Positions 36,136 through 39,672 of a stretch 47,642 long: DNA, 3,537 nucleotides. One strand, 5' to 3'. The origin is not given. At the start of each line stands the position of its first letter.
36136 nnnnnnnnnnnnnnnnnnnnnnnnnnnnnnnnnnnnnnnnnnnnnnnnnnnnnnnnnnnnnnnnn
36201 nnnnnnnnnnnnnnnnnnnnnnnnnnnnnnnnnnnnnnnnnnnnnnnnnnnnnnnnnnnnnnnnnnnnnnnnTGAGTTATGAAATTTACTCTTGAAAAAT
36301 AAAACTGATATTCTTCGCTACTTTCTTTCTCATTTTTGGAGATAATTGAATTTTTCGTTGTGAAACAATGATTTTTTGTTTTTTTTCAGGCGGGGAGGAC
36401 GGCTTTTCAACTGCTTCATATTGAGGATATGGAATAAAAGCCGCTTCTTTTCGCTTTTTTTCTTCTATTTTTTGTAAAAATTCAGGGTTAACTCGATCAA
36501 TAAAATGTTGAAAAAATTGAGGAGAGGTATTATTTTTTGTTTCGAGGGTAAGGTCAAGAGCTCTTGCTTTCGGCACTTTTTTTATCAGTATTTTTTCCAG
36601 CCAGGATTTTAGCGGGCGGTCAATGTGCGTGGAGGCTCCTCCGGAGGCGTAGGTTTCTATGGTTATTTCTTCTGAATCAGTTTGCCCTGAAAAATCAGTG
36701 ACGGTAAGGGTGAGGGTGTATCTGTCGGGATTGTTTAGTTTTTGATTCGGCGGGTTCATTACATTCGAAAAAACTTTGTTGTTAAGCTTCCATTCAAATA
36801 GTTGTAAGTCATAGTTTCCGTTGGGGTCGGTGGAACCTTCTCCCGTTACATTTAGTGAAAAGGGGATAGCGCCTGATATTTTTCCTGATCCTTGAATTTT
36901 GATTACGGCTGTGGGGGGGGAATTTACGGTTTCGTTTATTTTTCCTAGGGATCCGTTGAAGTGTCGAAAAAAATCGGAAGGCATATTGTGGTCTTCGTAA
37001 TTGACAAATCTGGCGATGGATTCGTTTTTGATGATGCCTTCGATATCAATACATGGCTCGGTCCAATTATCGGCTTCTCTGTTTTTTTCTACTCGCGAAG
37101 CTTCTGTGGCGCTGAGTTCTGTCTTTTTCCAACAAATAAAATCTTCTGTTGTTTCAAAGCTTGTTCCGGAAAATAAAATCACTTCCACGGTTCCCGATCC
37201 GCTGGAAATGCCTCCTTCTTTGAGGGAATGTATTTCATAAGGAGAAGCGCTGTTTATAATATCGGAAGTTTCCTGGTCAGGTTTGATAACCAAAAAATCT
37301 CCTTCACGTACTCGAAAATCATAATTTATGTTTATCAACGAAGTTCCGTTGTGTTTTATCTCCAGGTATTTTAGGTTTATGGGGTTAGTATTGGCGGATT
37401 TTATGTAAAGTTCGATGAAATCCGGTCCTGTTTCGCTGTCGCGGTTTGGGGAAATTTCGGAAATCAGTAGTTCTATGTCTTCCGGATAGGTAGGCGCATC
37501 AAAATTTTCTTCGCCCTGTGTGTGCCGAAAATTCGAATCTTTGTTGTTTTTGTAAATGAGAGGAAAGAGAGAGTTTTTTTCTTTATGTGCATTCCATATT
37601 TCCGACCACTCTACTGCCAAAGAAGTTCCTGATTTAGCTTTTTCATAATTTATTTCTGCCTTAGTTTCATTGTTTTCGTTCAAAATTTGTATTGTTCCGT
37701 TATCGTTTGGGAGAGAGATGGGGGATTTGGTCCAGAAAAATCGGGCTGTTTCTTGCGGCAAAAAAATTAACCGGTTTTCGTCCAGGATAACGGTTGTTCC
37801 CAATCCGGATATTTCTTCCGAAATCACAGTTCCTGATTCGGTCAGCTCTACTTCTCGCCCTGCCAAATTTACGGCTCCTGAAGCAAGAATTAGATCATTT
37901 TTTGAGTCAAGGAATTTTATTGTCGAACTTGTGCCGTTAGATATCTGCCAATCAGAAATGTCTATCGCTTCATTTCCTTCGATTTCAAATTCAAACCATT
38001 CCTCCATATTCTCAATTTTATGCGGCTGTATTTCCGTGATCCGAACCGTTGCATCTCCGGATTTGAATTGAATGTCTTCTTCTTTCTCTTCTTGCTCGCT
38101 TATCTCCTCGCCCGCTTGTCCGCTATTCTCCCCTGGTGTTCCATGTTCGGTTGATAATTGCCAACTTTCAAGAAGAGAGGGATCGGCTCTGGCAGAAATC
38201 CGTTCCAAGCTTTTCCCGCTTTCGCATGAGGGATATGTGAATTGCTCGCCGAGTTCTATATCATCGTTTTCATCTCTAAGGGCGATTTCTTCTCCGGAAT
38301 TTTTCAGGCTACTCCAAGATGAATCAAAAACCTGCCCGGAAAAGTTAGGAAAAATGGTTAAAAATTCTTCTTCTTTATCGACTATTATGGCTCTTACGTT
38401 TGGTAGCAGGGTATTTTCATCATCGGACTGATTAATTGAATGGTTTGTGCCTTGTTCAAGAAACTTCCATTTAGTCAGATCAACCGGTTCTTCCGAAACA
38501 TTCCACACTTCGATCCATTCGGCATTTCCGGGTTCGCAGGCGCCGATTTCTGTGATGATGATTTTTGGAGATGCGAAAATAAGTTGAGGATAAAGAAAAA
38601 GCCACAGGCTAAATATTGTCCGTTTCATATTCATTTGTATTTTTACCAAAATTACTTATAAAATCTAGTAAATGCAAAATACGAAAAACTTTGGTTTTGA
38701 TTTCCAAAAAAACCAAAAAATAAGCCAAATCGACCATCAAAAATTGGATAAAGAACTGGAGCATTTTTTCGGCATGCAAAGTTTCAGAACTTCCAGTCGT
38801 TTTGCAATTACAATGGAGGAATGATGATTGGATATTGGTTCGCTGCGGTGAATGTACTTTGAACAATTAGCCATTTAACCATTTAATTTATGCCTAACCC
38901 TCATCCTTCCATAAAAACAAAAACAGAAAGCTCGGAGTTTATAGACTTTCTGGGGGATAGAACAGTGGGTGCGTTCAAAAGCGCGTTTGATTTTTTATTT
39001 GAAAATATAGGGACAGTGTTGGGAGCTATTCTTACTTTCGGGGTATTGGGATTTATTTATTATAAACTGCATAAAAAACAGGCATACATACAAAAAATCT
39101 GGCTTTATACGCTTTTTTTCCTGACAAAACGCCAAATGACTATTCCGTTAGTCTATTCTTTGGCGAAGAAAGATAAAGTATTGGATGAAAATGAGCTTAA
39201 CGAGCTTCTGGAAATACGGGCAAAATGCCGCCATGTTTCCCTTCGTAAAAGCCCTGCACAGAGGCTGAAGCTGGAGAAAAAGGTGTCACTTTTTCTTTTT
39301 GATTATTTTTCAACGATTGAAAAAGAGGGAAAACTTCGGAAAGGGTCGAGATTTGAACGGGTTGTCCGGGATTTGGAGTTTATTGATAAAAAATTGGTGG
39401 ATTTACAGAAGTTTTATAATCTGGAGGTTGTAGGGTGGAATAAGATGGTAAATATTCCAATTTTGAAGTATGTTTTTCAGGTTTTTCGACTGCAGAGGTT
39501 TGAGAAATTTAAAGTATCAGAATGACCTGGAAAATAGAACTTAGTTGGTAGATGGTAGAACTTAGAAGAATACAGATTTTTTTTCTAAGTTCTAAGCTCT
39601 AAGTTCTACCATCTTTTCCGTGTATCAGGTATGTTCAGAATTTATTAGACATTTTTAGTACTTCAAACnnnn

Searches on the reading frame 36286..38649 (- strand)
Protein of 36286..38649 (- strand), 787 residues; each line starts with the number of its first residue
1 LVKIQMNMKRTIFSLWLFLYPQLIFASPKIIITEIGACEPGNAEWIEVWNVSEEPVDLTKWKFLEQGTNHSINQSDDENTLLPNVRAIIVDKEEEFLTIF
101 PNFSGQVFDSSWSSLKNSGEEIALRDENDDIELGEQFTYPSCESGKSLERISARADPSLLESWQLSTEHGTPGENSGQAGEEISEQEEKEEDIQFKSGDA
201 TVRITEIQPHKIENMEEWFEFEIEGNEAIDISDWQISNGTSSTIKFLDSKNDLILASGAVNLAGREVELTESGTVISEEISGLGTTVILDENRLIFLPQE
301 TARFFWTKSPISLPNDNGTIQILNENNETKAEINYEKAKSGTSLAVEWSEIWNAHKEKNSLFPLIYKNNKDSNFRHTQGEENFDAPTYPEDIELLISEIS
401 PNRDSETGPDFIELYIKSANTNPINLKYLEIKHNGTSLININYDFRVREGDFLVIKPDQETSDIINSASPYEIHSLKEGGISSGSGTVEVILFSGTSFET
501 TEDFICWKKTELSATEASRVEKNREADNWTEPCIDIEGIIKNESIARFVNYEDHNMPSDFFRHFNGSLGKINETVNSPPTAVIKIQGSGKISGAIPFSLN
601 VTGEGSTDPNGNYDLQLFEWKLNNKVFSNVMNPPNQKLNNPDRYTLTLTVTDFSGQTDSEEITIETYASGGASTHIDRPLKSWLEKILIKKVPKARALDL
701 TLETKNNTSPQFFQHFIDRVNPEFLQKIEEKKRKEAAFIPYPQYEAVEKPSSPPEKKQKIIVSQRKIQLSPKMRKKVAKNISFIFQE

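Call 3: search_protein_families(library=pfam, proteins=[window:36286-38649:-], max_evalue=0.1)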
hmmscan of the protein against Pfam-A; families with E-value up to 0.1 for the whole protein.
window:36286-38649:- (787 aa): 3 families
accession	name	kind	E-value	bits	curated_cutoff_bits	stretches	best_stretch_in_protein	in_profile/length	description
PF00932.25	LTD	-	1.2e-19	71.2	34.3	3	26-129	4-99/109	Lamin Tail Domain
PF18911.6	PKD_4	-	0.036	14.5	27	1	599-662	20-81/85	PKD domain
PF22352.2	K319L-like_PKD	-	0.041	14.3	27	0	603-664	18-82/84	K319L-like, PKD domain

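Call 7: search_protein_families(library=ncbifam, proteins=[window:36286-38649:-], max_evalue=0.1)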
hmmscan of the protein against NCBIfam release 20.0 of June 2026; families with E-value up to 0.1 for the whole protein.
window:36286-38649:- (787 aa): 0 families

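Call 20: search_protein_families(library=phrogs, proteins=[window:36286-38649:-], max_evalue=0.01)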
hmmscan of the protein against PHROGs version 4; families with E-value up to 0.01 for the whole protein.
window:36286-38649:- (787 aa): 0 families

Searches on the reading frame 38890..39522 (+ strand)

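Call 17: search_protein_families(library=pfam, proteins=[window:38890-39522:+], max_evalue=0.001)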
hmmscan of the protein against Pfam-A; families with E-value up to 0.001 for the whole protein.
window:38890-39522:+ (211 aa): 1 family
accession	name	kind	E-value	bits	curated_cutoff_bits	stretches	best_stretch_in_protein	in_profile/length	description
PF04011.17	LemA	-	1.3e-06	28.8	26.2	1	78-210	9-138/149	LemA family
